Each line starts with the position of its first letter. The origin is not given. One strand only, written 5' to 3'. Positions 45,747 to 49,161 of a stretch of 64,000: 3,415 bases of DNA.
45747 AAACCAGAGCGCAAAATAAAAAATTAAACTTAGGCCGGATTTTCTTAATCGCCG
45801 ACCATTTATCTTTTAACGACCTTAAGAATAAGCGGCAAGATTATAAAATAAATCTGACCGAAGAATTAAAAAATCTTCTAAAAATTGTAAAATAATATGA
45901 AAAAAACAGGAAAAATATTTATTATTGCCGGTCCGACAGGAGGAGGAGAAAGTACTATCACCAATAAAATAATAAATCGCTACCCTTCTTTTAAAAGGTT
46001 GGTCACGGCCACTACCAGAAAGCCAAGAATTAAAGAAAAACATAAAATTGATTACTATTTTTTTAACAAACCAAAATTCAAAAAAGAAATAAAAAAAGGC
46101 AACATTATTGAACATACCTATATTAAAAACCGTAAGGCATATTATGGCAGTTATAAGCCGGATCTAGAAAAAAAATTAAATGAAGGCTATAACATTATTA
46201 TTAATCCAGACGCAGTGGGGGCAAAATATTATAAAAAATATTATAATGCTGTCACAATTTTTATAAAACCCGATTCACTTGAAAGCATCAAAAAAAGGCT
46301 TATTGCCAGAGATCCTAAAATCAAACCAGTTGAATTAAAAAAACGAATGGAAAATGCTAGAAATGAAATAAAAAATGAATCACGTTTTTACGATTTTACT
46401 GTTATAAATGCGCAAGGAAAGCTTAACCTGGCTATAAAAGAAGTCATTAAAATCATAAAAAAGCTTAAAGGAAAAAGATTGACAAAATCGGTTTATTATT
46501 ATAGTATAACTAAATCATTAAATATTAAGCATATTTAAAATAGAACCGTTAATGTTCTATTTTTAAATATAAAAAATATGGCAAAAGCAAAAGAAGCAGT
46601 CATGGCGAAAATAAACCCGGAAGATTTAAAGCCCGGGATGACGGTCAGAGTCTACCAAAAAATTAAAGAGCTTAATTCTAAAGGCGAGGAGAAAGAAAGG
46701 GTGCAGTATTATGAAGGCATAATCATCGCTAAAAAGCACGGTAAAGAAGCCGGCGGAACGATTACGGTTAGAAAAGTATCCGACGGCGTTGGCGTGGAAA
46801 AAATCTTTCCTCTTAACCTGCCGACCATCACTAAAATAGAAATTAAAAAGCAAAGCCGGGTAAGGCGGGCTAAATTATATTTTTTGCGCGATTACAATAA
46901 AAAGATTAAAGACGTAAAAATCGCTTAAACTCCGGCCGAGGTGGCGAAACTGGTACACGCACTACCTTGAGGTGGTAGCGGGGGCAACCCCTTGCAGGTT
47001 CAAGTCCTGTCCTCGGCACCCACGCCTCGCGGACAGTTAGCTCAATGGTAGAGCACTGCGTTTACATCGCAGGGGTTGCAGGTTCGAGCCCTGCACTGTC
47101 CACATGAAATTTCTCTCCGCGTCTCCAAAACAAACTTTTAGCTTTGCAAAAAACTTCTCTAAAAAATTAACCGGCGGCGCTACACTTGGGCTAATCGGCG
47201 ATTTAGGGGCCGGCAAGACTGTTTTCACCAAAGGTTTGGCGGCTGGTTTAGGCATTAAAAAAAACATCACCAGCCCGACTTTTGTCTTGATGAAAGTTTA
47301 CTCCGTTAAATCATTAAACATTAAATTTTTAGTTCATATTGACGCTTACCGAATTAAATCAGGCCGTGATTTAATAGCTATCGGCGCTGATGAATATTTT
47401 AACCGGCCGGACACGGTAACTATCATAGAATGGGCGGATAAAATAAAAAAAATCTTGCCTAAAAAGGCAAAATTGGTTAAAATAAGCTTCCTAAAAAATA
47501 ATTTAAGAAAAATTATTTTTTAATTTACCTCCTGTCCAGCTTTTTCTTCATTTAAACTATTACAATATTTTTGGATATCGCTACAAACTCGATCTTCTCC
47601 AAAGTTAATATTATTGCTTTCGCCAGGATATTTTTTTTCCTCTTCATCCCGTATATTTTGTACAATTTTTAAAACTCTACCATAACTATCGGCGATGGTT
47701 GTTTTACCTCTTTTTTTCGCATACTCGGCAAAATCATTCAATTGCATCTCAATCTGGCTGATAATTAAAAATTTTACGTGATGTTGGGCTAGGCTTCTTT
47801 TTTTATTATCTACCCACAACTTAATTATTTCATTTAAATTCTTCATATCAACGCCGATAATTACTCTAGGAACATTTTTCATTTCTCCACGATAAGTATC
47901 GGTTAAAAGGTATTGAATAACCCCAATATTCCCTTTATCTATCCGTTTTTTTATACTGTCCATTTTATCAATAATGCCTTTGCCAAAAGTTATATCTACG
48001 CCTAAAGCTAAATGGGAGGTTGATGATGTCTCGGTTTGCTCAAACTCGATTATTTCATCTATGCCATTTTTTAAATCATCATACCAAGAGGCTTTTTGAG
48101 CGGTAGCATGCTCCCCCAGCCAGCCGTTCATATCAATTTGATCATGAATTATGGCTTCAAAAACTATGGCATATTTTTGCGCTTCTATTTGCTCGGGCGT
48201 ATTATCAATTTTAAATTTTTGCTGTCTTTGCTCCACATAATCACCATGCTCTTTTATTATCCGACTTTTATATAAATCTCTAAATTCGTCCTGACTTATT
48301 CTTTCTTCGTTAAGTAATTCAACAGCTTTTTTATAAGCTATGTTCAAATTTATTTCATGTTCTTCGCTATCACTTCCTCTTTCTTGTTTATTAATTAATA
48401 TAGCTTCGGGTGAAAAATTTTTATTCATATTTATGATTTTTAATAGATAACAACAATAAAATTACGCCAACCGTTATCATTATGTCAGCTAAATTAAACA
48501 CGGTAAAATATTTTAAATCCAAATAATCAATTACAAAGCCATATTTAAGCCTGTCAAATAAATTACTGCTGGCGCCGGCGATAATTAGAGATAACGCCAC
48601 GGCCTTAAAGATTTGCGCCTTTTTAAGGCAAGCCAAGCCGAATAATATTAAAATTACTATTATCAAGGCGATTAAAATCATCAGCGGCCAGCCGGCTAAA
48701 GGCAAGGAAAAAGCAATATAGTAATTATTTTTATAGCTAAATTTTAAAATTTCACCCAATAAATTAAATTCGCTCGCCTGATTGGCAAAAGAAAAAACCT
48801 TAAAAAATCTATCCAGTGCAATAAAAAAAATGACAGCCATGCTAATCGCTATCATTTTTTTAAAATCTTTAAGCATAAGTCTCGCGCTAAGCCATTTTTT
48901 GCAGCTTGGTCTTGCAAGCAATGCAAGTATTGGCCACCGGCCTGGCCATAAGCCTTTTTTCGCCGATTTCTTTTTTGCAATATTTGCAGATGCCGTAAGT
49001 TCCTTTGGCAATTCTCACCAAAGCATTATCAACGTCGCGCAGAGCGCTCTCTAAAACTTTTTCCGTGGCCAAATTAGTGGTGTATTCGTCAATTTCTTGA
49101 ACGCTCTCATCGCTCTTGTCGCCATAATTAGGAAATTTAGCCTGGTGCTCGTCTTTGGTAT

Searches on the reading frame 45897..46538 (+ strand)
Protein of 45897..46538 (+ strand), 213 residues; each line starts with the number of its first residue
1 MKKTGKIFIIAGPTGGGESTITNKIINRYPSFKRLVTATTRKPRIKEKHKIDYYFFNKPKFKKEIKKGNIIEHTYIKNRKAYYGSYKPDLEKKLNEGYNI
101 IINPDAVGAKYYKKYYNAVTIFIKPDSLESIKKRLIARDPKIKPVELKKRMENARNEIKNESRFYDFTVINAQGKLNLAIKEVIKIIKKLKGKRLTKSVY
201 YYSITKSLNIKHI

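Call 80: search_protein_families(library=pfam, proteins=[window:45897-46538:+], max_evalue=0.001)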
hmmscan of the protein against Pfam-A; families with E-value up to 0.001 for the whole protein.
window:45897-46538:+ (213 aa): 1 family
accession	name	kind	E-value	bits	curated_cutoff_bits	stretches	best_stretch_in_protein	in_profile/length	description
PF00625.27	Guanylate_kin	-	1.4e-25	90.5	25.2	1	6-189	3-181/182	Guanylate kinase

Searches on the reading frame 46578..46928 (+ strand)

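Call 80: search_protein_families(library=pfam, proteins=[window:46578-46928:+], max_evalue=0.001)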
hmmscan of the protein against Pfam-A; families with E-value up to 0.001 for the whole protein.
window:46578-46928:+ (116 aa): 1 family
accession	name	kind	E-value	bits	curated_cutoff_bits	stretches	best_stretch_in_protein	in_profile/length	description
PF01245.26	Ribosomal_L19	-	1.6e-30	105.7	22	1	10-114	11-109/111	Ribosomal protein L19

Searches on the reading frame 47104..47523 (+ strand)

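Call 80: search_protein_families(library=pfam, proteins=[window:47104-47523:+], max_evalue=0.001)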
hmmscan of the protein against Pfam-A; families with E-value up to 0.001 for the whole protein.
window:47104-47523:+ (139 aa): 1 family
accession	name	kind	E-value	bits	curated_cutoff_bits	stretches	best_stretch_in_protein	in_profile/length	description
PF02367.23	TsaE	-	2.5e-34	118.4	26.6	1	6-131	2-120/128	Threonylcarbamoyl adenosine biosynthesis protein TsaE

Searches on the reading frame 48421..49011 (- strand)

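Call 80: search_protein_families(library=pfam, proteins=[window:48421-49011:-], max_evalue=0.001)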
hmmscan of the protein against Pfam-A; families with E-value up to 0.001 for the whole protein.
window:48421-49011:- (196 aa): 1 family
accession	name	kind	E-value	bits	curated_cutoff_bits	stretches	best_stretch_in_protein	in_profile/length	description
PF01252.23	Peptidase_A8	-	1.3e-25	90.7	25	1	60-189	2-139/142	Signal peptidase (SPase) II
